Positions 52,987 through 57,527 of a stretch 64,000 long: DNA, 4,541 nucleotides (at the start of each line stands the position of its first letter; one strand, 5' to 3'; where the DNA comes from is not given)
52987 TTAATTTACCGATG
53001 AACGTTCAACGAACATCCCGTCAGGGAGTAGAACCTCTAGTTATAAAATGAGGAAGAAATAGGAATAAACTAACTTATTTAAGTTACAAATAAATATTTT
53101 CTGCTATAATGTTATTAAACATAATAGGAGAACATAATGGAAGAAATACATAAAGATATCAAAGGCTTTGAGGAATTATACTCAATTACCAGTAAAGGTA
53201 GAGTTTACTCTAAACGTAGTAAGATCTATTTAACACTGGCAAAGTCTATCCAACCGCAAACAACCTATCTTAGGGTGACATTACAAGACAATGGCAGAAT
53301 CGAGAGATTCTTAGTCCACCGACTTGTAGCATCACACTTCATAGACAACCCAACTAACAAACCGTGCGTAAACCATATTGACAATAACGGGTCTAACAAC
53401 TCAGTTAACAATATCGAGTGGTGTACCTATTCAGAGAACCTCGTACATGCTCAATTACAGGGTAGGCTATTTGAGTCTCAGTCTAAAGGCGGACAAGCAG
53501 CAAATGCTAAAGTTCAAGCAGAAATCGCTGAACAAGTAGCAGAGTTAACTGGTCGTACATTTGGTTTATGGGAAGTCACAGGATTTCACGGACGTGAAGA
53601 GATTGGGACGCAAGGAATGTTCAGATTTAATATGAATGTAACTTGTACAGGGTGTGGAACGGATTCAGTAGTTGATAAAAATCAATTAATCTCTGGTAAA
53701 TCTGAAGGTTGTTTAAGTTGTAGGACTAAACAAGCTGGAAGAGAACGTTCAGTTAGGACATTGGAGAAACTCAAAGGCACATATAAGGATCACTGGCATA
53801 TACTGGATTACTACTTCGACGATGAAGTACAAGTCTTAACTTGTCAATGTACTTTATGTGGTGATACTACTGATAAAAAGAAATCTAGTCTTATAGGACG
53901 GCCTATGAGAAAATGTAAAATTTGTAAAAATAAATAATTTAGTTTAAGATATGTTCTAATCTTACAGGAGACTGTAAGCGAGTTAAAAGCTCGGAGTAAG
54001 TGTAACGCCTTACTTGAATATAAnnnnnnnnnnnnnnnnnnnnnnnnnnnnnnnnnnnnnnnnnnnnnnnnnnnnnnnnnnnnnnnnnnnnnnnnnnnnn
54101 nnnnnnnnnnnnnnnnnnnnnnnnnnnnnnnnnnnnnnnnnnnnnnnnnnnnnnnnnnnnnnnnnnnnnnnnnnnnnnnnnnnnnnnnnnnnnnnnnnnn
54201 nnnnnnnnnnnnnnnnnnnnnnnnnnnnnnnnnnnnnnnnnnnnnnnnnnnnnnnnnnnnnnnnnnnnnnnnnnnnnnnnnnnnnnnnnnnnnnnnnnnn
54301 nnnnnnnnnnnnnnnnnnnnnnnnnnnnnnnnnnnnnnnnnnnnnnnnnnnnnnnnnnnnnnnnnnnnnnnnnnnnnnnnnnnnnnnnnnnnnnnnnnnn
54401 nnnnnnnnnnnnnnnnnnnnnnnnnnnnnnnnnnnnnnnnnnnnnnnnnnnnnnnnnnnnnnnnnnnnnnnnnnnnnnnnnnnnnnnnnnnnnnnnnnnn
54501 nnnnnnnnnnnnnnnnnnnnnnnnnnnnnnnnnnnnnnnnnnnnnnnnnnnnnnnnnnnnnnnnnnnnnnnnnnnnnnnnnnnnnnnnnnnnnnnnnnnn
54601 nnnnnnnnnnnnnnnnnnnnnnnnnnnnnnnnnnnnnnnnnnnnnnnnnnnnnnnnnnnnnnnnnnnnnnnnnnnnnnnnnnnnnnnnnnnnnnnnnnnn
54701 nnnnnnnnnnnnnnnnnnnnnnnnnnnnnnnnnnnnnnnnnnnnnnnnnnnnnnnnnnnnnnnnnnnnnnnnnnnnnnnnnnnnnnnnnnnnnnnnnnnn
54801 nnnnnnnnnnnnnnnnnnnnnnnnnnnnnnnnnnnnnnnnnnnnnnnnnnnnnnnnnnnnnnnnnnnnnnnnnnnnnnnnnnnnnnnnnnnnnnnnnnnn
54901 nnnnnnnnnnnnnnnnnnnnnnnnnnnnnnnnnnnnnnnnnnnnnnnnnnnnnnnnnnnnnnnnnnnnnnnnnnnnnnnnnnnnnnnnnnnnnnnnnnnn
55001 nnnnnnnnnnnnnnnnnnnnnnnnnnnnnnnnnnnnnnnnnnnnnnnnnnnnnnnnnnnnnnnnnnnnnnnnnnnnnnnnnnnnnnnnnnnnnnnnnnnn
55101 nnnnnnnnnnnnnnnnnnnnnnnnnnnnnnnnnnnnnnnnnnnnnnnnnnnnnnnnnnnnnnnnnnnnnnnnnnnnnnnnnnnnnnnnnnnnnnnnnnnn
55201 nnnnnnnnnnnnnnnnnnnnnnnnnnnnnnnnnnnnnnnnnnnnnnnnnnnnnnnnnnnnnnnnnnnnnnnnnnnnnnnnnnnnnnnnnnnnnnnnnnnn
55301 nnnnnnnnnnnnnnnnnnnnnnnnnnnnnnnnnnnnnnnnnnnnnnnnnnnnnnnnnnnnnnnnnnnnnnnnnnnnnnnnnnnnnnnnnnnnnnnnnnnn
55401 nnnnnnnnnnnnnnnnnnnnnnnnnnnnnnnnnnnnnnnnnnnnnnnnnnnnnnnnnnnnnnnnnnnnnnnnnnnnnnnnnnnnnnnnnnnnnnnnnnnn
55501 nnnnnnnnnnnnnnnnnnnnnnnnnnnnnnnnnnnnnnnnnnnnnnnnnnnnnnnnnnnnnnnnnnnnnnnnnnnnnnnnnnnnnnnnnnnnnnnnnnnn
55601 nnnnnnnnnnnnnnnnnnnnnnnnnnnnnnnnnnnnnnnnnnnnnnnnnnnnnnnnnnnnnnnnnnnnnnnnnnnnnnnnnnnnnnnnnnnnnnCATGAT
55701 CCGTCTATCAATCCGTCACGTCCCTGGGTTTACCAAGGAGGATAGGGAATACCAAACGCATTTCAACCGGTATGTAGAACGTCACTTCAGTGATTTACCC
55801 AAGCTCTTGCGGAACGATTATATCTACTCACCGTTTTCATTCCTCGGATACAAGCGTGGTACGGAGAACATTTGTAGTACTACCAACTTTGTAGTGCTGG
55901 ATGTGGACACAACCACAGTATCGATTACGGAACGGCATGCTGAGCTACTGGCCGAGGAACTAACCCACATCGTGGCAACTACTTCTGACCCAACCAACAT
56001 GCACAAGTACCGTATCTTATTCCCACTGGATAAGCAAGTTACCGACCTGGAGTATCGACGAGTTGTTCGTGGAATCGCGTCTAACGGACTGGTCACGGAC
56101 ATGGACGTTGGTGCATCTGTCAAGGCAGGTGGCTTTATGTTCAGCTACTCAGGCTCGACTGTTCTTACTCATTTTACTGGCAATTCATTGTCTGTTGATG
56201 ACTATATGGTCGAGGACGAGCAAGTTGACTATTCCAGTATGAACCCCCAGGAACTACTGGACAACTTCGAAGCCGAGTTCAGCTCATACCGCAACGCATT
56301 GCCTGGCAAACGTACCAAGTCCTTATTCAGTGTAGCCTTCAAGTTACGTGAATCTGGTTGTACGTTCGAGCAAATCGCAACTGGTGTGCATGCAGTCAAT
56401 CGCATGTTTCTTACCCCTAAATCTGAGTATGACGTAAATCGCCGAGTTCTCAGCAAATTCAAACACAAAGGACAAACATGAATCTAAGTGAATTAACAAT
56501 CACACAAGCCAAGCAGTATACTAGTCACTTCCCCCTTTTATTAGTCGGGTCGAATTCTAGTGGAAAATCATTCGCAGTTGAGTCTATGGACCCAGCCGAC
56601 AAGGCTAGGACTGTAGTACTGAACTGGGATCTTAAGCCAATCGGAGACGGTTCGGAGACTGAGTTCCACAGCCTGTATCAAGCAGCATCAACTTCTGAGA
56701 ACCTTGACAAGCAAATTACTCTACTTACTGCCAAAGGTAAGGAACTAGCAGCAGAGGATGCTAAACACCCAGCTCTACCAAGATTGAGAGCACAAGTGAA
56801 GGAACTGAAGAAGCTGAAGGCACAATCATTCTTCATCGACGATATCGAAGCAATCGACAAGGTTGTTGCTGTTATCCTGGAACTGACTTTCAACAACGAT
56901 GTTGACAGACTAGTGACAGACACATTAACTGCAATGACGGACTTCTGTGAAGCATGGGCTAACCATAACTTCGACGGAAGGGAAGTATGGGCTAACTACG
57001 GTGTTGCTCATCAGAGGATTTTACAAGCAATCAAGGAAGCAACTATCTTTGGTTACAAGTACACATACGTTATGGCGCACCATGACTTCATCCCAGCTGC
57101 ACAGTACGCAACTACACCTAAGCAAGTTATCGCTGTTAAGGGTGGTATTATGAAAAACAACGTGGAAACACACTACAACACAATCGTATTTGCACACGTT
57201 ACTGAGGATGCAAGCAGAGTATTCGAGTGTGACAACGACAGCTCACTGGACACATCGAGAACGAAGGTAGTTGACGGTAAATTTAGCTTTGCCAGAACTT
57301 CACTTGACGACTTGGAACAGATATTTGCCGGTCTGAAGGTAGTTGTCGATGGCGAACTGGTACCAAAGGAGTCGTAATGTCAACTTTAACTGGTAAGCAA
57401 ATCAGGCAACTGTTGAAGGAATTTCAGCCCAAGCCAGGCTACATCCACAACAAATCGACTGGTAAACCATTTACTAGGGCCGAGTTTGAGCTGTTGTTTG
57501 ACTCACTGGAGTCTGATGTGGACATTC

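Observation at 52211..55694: Candidate group I intron with an HNH homing endonuclease splitting a P-loop ORF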

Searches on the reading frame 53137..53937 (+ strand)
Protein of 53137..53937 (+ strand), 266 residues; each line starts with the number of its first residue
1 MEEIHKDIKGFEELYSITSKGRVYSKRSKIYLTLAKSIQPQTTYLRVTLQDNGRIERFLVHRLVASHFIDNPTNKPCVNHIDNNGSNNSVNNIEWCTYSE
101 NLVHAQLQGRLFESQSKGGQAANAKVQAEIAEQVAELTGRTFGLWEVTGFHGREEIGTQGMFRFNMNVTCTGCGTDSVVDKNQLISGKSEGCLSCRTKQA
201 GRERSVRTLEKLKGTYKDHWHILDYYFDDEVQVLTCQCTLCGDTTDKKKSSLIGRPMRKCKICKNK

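Call 5: search_protein_families(library=pfam, proteins=[window:53137-53937:+], max_evalue=0.01)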
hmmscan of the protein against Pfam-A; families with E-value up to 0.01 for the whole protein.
window:53137-53937:+ (266 aa): 2 families
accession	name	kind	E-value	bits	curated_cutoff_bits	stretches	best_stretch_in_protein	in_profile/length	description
PF07463.16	NUMOD4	-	3e-07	31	23.4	1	3-49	1-48/49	NUMOD4 motif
PF13392.12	HNH_3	-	0.0034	17.4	24.8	1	60-102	3-45/46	HNH endonuclease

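Call 6: search_protein_families(library=phrogs, proteins=[window:53137-53937:+], max_evalue=0.001)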
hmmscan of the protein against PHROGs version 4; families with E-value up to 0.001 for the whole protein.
window:53137-53937:+ (266 aa): 7 families
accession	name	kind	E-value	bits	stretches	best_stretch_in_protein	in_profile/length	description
phrog_59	-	DNA, RNA and nucleotide metabolism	6.6e-40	138.7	1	1-132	136-254/423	HNH endonuclease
phrog_959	-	DNA, RNA and nucleotide metabolism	5.6e-30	104.9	1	1-119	4-120/138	HNH endonuclease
phrog_1492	-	DNA, RNA and nucleotide metabolism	1.1e-19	71.9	1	1-264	43-275/414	HNH endonuclease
phrog_37683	-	unknown function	7.5e-19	68.9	1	15-137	121-237/279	-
phrog_99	-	DNA, RNA and nucleotide metabolism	1.9e-10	42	1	9-103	115-203/383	HNH endonuclease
phrog_30377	-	DNA, RNA and nucleotide metabolism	5.5e-05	24.3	1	52-110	6-60/82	HNH endonuclease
phrog_17657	-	DNA, RNA and nucleotide metabolism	0.00021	22.1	1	17-96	81-165/168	HNH endonuclease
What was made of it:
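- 53137..53937 (+): Homing-endonuclease gene (266 aa): a NUMOD4 plus HNH N-terminal half like I-HmuI, and a C-terminal half with four CxxC pairs. Pfam NUMOD4 at 31 bits and a weak HNH_3 hit. phrog_59 at 6.6e-40 (calls 5, 6).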

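Call 25: find_related_loci(query=window:53137-53934:+, collection=viral_contigs, flank=2500)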
Query window:53137-53934:+ (266 aa) in viral_contigs; peptide patterns used: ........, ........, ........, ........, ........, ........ (x = any residue, [..] = any of these).
15 stretches matched a pattern; 8 encode a relative of the query (tblastn E <= 1e-3); 8 distinct loci.
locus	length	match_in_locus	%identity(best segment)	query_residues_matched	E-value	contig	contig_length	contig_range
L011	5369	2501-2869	46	3-115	8e-27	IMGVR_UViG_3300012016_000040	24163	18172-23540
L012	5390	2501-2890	43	3-133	3e-25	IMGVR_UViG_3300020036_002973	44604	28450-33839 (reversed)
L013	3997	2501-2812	47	6-110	7e-22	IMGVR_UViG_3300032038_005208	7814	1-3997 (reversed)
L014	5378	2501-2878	37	1-116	6e-19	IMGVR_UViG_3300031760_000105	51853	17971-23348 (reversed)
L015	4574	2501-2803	43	15-117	3e-17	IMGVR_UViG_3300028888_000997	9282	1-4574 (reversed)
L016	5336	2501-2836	41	3-104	9e-14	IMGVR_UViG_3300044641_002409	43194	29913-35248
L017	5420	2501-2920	42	1-122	2e-13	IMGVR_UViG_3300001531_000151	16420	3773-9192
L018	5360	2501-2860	38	1-127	1e-13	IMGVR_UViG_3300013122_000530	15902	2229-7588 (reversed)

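Call 48: search_solved_structures(query=window:53137-53934:+, max_evalue=0.01, show_alignments=1)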
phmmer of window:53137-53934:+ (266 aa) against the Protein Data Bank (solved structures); distinct sequences matched with E-value up to 0.01: 1.
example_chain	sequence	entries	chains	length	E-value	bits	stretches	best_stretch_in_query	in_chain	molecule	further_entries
1u3e_M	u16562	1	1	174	5e-14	55.6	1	6-128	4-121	HNH homing endonuclease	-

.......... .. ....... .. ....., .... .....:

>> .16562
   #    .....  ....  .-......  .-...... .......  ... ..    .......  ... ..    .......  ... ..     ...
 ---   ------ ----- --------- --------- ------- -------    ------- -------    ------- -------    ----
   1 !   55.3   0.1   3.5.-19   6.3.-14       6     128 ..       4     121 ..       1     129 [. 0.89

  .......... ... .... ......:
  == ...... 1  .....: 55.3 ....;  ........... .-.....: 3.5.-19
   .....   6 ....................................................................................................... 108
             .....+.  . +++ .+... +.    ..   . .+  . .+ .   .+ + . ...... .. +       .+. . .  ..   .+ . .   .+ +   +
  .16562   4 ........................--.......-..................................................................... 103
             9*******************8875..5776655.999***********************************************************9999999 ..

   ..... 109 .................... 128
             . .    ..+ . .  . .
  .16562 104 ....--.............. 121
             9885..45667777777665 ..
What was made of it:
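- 53137..53937 (+): PDB 1U3E I-HmuI at E 5e-14 (call 48).
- On I-HmuI-type HNH homing endonuclease: 1U3E at E 5e-14 (call 48).
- Closest known: Bacillus phage SPO1 DNA polymerase intron encoding I-HmuI. Same: The endonuclease is the closest solved relative of the window's HNH protein: 1U3E, E 5e-14, residues 6-128 against 4-121 (call 48).
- NUMOD4 and HNH_3 hits, phrog_59, and I-HmuI 1U3E at E 5e-14 (calls 5, 6, 48).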

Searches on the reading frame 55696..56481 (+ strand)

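Call 5: search_protein_families(library=pfam, proteins=[window:55696-56481:+], max_evalue=0.01)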
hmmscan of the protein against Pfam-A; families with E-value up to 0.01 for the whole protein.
window:55696-56481:+ (261 aa): 0 families

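Call 6: search_protein_families(library=phrogs, proteins=[window:55696-56481:+], max_evalue=0.001)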
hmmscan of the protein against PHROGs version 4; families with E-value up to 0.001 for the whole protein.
window:55696-56481:+ (261 aa): 3 families
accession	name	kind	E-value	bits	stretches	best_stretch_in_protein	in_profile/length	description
phrog_2135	-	DNA, RNA and nucleotide metabolism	1.4e-21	77.5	1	28-258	482-709/713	DNA primase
phrog_256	-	DNA, RNA and nucleotide metabolism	2.6e-06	27.3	1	53-149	72-165/798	DNA helicase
phrog_9765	-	DNA, RNA and nucleotide metabolism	2.8e-05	23.3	1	54-129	88-161/939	DNA primase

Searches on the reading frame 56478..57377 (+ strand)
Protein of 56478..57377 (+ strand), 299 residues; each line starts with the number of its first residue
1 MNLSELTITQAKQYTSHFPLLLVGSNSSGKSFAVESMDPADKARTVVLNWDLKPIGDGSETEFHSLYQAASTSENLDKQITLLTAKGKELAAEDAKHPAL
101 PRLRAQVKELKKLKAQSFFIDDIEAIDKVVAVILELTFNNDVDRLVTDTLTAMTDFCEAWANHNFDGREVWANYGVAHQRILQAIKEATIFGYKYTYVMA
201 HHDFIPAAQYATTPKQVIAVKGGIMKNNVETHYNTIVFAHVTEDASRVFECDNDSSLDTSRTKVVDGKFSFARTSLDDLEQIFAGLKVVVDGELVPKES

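Call 5: search_protein_families(library=pfam, proteins=[window:56478-57377:+], max_evalue=0.01)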
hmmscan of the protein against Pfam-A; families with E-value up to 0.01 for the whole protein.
window:56478-57377:+ (299 aa): 1 family
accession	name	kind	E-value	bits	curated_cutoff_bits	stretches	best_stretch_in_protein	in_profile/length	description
PF13479.12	AAA_24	-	1e-05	25.9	27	1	106-268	54-192/195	AAA domain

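Call 6: search_protein_families(library=phrogs, proteins=[window:56478-57377:+], max_evalue=0.001)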
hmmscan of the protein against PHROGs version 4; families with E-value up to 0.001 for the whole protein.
window:56478-57377:+ (299 aa): 2 families
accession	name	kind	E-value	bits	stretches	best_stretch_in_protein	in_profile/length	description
phrog_124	-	DNA, RNA and nucleotide metabolism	1.1e-07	32.6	1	120-257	86-229/382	Sak4-like ssDNA annealing protein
phrog_2872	-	DNA, RNA and nucleotide metabolism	0.0001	22.9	0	82-262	29-186/219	Sak4-like ssDNA annealing protein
